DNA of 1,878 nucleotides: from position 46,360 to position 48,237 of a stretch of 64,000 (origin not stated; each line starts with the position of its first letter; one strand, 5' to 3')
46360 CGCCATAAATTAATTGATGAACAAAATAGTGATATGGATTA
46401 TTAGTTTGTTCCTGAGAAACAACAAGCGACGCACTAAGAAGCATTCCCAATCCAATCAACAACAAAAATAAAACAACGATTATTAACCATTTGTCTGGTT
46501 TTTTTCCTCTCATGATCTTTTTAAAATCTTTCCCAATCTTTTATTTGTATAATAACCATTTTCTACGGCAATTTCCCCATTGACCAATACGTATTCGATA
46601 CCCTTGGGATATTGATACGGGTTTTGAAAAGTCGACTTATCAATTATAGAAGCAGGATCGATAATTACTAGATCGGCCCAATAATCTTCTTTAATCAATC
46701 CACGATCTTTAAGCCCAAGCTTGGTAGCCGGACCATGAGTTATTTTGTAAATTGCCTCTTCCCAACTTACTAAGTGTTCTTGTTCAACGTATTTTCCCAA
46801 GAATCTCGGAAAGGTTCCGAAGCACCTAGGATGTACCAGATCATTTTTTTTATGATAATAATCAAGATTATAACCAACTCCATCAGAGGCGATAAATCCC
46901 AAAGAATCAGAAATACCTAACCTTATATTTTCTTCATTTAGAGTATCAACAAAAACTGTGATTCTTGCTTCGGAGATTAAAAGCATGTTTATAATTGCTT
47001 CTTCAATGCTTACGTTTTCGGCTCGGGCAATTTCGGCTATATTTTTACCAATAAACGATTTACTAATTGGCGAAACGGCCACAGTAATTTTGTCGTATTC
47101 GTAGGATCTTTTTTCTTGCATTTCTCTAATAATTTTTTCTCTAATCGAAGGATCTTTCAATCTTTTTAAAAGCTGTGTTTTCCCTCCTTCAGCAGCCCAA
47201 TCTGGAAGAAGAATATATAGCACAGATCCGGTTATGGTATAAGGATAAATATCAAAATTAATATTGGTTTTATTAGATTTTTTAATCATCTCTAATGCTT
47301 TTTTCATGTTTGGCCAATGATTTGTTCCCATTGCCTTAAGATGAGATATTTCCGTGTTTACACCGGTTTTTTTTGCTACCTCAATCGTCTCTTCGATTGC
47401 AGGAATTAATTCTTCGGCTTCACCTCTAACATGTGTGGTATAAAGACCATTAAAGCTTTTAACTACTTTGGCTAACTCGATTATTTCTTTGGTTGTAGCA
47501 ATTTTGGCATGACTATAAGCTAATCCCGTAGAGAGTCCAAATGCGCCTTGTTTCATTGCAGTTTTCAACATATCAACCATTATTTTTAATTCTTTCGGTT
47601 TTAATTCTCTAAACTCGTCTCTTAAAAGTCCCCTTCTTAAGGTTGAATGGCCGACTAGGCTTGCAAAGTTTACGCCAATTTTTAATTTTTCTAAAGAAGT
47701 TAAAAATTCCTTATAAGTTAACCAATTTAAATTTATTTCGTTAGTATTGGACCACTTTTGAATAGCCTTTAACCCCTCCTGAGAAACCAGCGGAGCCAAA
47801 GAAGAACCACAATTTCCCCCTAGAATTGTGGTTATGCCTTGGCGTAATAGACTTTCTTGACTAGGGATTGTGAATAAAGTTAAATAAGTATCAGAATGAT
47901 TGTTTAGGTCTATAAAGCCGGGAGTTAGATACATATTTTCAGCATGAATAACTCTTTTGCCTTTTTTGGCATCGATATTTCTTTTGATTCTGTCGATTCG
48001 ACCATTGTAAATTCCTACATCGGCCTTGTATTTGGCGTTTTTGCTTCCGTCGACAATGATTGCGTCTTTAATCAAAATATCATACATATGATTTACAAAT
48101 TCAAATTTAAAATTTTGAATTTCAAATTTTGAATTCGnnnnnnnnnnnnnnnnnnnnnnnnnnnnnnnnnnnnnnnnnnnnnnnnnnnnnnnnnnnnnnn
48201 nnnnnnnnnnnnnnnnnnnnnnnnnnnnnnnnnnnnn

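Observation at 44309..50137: Reduced cell-wall cluster with a D-aminoacylase-family amidohydrolase in the murD slot between mraY and ftsW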

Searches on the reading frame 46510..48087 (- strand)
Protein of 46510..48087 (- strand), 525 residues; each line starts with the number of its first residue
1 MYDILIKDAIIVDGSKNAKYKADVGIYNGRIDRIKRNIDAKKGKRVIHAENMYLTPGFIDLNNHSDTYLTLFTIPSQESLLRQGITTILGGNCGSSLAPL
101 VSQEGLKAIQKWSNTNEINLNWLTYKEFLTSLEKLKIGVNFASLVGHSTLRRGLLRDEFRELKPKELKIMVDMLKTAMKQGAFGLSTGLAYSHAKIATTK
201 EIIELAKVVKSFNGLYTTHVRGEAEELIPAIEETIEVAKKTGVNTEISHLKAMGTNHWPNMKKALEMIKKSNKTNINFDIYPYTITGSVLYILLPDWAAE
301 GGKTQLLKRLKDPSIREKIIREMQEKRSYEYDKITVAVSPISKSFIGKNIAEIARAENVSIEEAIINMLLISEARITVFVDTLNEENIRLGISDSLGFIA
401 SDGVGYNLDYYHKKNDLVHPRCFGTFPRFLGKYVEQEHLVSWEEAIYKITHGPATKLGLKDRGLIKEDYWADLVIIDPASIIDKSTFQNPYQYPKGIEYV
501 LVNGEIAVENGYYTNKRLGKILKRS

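Call 4: search_protein_families(library=pfam, proteins=[window:46510-48087:-])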
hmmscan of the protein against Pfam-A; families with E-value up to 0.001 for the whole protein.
window:46510-48087:- (525 aa): 2 families
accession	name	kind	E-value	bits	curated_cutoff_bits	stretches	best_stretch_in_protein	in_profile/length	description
PF07969.17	Amidohydro_3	-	2.2e-21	77.3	29.7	2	424-507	388-471/472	Amidohydrolase family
PF01979.26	Amidohydro_1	-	1e-09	38.5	25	1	431-506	273-344/345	Amidohydrolase family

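Call 5: search_protein_families(library=ncbifam, proteins=[window:46510-48087:-], max_evalue=0.001)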
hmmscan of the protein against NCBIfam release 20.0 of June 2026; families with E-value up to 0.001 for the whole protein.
window:46510-48087:- (525 aa): 47 families (the best 25 are shown)
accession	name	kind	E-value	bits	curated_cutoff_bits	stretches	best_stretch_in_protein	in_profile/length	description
NF006560.0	PRK09061.1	subfamily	2.3e-49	168.1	340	2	392-513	366-501/517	amidohydrolase family protein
NF006688.0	PRK09236.1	equivalog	3.9e-18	65.5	535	2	2-64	2-62/444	dihydroorotase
NF006689.0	PRK09237.1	equivalog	3.5e-16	58.7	371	1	1-94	2-96/383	amidohydrolase/deacetylase family metallohydrolase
NF004839.0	PRK06189.1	equivalog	6.6e-13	48.1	631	1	1-65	2-63/451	allantoinase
TIGR00857.1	pyrC_multi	subfamily_domain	1e-12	47.8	279.05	2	18-65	2-48/412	dihydroorotase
NF006844.0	PRK09357.2-5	equivalog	6.8e-12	45.1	701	1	1-64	1-63/422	dihydroorotase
NF009060.0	PRK12394.1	equivalog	8.3e-12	44.6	442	1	2-90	3-90/381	metallo-dependent hydrolase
NF002668.0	PRK02382.1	equivalog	1e-11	44.2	452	1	5-64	2-56/436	dihydroorotase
TIGR03583.1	EF_0837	hypoth_equivalog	1.8e-11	43.7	432.15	1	4-94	3-89/365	amidohydrolase/deacetylase family metallohydrolase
NF006839.0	PRK09357.1-4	equivalog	2.2e-11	43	576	1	4-64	2-61/422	dihydroorotase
NF006845.0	PRK09357.2-6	equivalog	2.7e-11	42.8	728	1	3-64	2-63/428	dihydroorotase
NF011990.0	PRK15446.2-6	subfamily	7.3e-10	38.1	233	1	435-506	321-381/390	alpha-D-ribose 1-methylphosphonate 5-triphosphate diphosphatase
NF006252.0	PRK08393.1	equivalog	1.8e-09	37.2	617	1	4-67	3-65/424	N-ethylammeline chlorohydrolase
NF006268.0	PRK08417.1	equivalog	2.3e-09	36.8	499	1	5-89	2-84/406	metal-dependent hydrolase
NF058539.1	ergo_uti2_ErtD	equivalog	5.5e-09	35.4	650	1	2-89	2-86/449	hydantoin-5-propionate amidohydrolase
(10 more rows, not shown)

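Call 6: search_solved_structures(query=window:46510-48087:-, max_evalue=0.01, show_alignments=2)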
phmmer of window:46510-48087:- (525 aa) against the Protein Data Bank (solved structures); distinct sequences matched with E-value up to 0.01: 22.
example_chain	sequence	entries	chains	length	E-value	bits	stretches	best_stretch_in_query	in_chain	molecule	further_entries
1m7j_A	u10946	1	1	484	2.5e-68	234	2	2-332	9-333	D-aminoacylase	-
1rjp_A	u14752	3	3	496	2.8e-68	233.9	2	2-332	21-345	D-aminoacylase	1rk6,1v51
1rjq_A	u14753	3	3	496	3.2e-68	233.7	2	2-332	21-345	D-aminoacylase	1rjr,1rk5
1v4y_A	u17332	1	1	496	6.9e-67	229.3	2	2-332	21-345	D-aminoacylase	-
9g5m_A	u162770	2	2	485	2.3e-66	227.5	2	3-290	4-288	Amidohydrolase family protein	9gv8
9kb1_A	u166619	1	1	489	6.1e-58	199.8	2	3-290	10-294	PpOngB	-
9kb3_A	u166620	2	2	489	1.6e-57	198.4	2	3-290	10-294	Carbohydrate de-N-acetylated protein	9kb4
3gip_A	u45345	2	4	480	2.7e-57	197.7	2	3-296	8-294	N-acyl-D-glutamate deacylase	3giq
2fty_A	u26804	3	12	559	2.4e-07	32.9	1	1-79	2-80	dihydropyrimidinase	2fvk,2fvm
1gkp_A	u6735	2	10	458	8.4e-07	31.1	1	4-119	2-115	HYDANTOINASE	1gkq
3d6n_A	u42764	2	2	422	3.2e-05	25.9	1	2-65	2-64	Dihydroorotase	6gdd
6gde_A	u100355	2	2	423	3.2e-05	25.9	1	2-65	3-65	Dihydroorotase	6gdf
4bjh_A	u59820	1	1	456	3.9e-05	25.6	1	2-65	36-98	DIHYDROOROTASE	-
1xrf_A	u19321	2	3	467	4.1e-05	25.5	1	2-65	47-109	Dihydroorotase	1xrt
2ftw_A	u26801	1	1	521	7.2e-05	24.7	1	4-67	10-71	dihydropyrimidine amidohydrolase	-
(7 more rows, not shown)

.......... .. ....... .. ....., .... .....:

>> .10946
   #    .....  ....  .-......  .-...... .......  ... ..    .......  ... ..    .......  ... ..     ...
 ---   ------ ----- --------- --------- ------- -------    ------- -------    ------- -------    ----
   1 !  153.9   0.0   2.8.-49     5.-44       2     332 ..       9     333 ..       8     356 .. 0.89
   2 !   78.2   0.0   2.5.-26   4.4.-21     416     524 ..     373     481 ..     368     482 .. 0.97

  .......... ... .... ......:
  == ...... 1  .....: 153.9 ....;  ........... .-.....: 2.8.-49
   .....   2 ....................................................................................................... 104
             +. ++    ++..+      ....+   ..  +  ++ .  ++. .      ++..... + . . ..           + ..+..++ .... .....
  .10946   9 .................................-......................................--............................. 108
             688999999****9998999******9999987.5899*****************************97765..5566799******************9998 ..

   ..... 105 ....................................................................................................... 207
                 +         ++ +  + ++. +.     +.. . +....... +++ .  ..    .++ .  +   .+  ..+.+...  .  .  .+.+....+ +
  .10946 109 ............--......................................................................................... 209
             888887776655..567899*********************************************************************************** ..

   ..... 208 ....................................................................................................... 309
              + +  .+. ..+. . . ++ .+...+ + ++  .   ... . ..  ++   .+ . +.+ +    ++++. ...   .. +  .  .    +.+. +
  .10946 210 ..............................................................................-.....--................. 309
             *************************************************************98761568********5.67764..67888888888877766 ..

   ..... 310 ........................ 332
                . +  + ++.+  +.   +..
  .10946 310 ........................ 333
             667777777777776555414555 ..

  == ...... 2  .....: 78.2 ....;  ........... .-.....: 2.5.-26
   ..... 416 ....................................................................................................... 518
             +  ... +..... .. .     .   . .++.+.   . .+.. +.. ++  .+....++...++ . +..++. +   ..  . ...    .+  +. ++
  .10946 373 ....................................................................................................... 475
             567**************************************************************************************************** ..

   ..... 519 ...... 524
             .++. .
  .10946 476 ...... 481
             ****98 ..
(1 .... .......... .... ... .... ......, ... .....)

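Call 11: find_homologous_proteins(query=window:46510-48087:-, max_evalue=1e-20)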
Query window:46510-48087:- (525 aa): 7672 proteins with E <= 1e-20 among 8000 candidates; the best 120 are listed.
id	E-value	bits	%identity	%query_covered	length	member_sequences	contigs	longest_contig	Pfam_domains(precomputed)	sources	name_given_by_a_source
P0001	0.0e+0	1115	93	100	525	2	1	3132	PF07969.18,PF01979.27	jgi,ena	-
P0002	0.0e+0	1102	92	100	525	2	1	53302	PF07969.18,PF01979.27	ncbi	ncbi:MAG: D-aminoacylase [Patescibacteria group bacterium]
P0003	3.8e-281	951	78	100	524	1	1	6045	PF07969.18,PF01979.27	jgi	jgi:N-acyl-D-amino-acid deacylase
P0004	1.9e-280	949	77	100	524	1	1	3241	PF07969.18,PF01979.27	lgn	-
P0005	1.1e-279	946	77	100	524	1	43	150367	PF07969.18,PF01979.27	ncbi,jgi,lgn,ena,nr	ncbi:MAG TPA: amidohydrolase family protein [Candidatus Portnoybacteria bacterium]|jgi:N-acyl-D-amin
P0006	1.6e-279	946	77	100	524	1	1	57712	PF07969.18,PF01979.27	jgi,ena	-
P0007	7.5e-277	937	76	100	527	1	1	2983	PF07969.18,PF01979.27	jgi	jgi:N-acyl-D-amino-acid deacylase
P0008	1.5e-275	933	76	100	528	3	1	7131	PF07969.18,PF01979.27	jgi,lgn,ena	-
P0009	1.2e-274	930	76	100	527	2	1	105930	PF07969.18,PF01979.27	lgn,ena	-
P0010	5.4e-274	927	77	100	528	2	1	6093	PF07969.18,PF01979.27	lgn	-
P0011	7.6e-274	927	76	100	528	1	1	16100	PF07969.18,PF01979.27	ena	-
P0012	3.5e-273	925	76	100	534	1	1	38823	PF07969.18,PF01979.27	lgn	-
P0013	9.1e-273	923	76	100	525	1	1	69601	PF07969.18,PF01979.27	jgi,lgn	jgi:N-acyl-D-amino-acid deacylase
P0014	1.4e-272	923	76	100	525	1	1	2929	PF07969.18,PF01979.27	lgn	-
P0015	2.1e-272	922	76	100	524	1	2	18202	PF07969.18,PF01979.27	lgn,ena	-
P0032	2.3e-246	836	68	100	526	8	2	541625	PF07969.18,PF01979.27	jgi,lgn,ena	-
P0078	1.8e-215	734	59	100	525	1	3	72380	PF07969.18,PF01979.27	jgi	-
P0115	4.1e-181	621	53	100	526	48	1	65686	PF07969.18,PF01979.27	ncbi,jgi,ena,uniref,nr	ncbi:MAG: hypothetical protein UX33_C0019G0007 [Candidatus Azambacteria bacterium GW2011_GWC1_46_13]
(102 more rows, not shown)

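Call 12: find_encoding_contigs(protein=P0032, flank=10000, max_places=2)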
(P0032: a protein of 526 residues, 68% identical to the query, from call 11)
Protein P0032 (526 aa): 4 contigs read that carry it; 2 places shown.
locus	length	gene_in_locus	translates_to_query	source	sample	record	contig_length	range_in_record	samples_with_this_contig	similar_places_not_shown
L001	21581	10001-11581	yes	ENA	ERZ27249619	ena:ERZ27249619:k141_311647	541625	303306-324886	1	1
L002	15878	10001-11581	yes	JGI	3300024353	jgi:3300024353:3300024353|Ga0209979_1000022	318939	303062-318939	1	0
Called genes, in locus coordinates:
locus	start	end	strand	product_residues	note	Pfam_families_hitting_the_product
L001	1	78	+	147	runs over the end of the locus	-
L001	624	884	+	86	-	-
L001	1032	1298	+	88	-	-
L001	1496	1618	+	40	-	-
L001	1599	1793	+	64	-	PF20095:DUF6485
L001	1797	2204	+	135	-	PF01894:YjbQ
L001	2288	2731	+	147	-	-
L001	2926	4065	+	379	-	-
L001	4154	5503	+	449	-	PF01336:tRNA_anti-codon, PF00152:tRNA-synt_2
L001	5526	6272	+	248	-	-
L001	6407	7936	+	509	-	PF02368:Big_2 (weak)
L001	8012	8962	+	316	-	PF00768:Peptidase_S11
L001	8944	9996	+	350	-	PF10555:MraY_sig1 (faint), PF00953:Glycos_transf_4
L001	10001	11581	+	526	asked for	PF07969:Amidohydro_3 (weak), PF01979:Amidohydro_1 (faint), PF07969:Amidohydro_3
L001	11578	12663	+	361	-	PF01098:FTSW_RODA_SPOVE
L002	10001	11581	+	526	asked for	PF07969:Amidohydro_3 (weak), PF01979:Amidohydro_1 (faint), PF07969:Amidohydro_3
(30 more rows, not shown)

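Call 13: find_encoding_contigs(protein=P0115, flank=10000, max_places=2)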
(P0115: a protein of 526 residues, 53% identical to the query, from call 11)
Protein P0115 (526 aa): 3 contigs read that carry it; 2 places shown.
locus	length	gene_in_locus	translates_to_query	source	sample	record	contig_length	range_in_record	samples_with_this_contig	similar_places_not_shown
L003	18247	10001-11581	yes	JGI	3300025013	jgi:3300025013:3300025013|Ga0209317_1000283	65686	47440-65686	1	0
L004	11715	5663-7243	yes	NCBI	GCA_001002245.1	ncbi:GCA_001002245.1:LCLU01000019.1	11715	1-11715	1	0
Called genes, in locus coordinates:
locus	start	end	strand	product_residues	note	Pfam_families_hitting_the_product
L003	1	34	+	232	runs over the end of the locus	PF00702:Hydrolase, PF12710:HAD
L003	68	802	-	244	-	PF13521:AAA_28 (faint)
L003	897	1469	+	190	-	PF00702:Hydrolase (weak)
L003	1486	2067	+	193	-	PF01161:PBP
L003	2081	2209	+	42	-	-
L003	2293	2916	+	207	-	PF13649:Methyltransf_25 (weak), PF08242:Methyltransf_12 (weak)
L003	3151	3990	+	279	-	PF14023:Bestrophin-like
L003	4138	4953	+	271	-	PF19420:DDAH_eukar, PF02274:ADI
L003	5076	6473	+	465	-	PF01336:tRNA_anti-codon, PF00152:tRNA-synt_2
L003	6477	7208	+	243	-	PF02616:SMC_ScpA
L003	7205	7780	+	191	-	PF04079:SMC_ScpB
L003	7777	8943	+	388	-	PF00768:Peptidase_S11, PF13354:Beta-lactamase2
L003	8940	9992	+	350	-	PF00953:Glycos_transf_4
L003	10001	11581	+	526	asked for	PF07969:Amidohydro_3 (weak), PF01979:Amidohydro_1 (faint), PF07969:Amidohydro_3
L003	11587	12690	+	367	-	PF01098:FTSW_RODA_SPOVE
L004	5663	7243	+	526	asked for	PF07969:Amidohydro_3 (weak), PF01979:Amidohydro_1 (faint), PF07969:Amidohydro_3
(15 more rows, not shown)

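Call 14: find_encoding_contigs(protein=P0005, flank=10000, max_places=2)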
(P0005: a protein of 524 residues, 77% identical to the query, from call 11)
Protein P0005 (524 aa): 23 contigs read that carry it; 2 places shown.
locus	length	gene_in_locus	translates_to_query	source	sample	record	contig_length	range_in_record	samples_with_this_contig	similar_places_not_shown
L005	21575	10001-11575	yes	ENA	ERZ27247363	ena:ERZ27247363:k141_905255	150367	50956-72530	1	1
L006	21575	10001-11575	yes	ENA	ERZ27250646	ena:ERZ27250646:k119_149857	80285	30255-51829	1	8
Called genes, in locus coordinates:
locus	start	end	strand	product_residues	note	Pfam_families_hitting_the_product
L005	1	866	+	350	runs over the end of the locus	PF00022:Actin (weak), PF06277:EutA (faint), PF06723:MreB_Mbl, PF00012:HSP70, PF11104:PilM_2 (faint), PF14450:FtsA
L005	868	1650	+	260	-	PF04085:MreC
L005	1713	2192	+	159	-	PF04093:MreD (weak)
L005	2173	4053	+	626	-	PF03717:PBP_dimer, PF00905:Transpeptidase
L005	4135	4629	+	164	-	PF03449:GreA_GreB_N, PF01272:GreA_GreB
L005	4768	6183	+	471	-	PF01336:tRNA_anti-codon, PF00152:tRNA-synt_2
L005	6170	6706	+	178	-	PF00293:NUDIX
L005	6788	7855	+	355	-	PF00348:polyprenyl_synt (weak)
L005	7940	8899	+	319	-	PF00768:Peptidase_S11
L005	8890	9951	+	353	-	PF00953:Glycos_transf_4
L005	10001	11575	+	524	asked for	PF01979:Amidohydro_1 (weak), PF07969:Amidohydro_3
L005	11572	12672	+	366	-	PF01098:FTSW_RODA_SPOVE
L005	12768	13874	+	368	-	PF03033:Glyco_transf_28, PF04101:Glyco_tran_28_C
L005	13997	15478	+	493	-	PF00749:tRNA-synt_1c, PF19269:Anticodon_2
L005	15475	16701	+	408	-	PF14932:HAUS-augmin3 (weak), PF01551:Peptidase_M23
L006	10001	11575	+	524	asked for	PF01979:Amidohydro_1 (weak), PF07969:Amidohydro_3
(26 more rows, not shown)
